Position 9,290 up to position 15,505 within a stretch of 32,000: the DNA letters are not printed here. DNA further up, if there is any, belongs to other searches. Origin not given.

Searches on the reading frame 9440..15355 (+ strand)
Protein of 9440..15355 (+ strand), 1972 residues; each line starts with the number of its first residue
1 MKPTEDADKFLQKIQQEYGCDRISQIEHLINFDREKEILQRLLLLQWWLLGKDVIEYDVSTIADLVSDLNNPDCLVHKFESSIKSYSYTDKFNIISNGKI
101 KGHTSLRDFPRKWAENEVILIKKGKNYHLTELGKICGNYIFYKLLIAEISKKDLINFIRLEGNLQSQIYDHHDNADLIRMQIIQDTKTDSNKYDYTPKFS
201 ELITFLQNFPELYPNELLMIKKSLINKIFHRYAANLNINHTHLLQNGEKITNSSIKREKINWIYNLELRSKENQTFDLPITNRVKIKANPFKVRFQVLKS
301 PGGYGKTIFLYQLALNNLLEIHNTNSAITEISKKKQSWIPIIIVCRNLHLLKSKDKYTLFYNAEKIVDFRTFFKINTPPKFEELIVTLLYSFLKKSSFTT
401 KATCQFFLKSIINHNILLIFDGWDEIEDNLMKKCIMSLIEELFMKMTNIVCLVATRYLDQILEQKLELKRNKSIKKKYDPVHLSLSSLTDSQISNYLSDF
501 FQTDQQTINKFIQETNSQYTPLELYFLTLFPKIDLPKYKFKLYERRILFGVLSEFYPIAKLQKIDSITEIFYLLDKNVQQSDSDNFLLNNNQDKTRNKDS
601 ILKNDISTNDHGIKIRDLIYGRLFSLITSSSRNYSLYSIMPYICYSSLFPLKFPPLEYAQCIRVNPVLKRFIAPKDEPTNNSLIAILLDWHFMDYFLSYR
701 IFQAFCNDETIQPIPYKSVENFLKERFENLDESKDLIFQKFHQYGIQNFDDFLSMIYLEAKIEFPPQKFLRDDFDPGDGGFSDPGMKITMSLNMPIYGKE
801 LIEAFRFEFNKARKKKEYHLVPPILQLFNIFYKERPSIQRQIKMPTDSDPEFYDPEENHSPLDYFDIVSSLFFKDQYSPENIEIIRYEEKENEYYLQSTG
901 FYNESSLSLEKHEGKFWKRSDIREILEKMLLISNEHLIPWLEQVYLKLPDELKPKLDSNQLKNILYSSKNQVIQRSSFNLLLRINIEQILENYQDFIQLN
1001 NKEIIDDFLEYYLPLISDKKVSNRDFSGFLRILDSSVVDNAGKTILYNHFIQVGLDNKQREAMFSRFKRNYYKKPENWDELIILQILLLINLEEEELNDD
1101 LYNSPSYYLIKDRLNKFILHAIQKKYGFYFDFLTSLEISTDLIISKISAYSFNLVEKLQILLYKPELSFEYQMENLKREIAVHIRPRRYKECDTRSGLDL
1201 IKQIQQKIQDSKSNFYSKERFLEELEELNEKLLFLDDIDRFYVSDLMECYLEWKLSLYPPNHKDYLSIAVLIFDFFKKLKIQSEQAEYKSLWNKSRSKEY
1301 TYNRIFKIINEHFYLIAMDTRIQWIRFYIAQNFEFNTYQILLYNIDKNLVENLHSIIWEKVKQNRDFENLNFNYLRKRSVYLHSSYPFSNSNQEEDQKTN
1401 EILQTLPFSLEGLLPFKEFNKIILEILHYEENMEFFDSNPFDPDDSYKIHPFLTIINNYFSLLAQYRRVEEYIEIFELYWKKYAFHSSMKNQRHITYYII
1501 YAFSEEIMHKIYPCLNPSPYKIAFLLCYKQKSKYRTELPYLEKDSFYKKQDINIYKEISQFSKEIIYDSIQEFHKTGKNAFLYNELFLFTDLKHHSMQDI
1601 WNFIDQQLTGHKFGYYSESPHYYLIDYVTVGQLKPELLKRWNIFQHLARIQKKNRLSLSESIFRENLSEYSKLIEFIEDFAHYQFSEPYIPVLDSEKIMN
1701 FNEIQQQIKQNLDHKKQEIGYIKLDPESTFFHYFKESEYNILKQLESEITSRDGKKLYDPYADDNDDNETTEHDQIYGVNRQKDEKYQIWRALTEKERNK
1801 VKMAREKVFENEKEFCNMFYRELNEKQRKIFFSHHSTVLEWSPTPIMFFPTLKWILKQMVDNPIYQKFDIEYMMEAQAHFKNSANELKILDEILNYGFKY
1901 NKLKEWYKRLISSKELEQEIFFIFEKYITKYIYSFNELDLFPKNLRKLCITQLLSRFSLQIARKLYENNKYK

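Call 6: search_protein_families(library=ncbifam, proteins=[window:9440-15355:+], max_evalue=1)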
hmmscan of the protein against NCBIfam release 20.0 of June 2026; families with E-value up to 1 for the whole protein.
window:9440-15355:+ (1972 aa): 0 families

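Call 7: search_protein_families(library=pfam, proteins=[window:9440-15355:+], max_evalue=0.01)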
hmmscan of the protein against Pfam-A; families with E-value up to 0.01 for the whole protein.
window:9440-15355:+ (1972 aa): 2 families
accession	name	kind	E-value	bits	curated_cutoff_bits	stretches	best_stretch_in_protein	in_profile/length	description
PF05729.18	NACHT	-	0.00067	20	26.7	1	413-502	80-165/167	NACHT domain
PF25199.1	nSTAND_NTPase5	-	0.0034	17.7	34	0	277-317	21-65/145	Novel STAND NTPase 5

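Call 102: search_protein_families(library=padloc, proteins=[window:9440-15355:+], max_evalue=0.001)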
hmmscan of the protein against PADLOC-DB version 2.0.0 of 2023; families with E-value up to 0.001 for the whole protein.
window:9440-15355:+ (1972 aa): 0 families
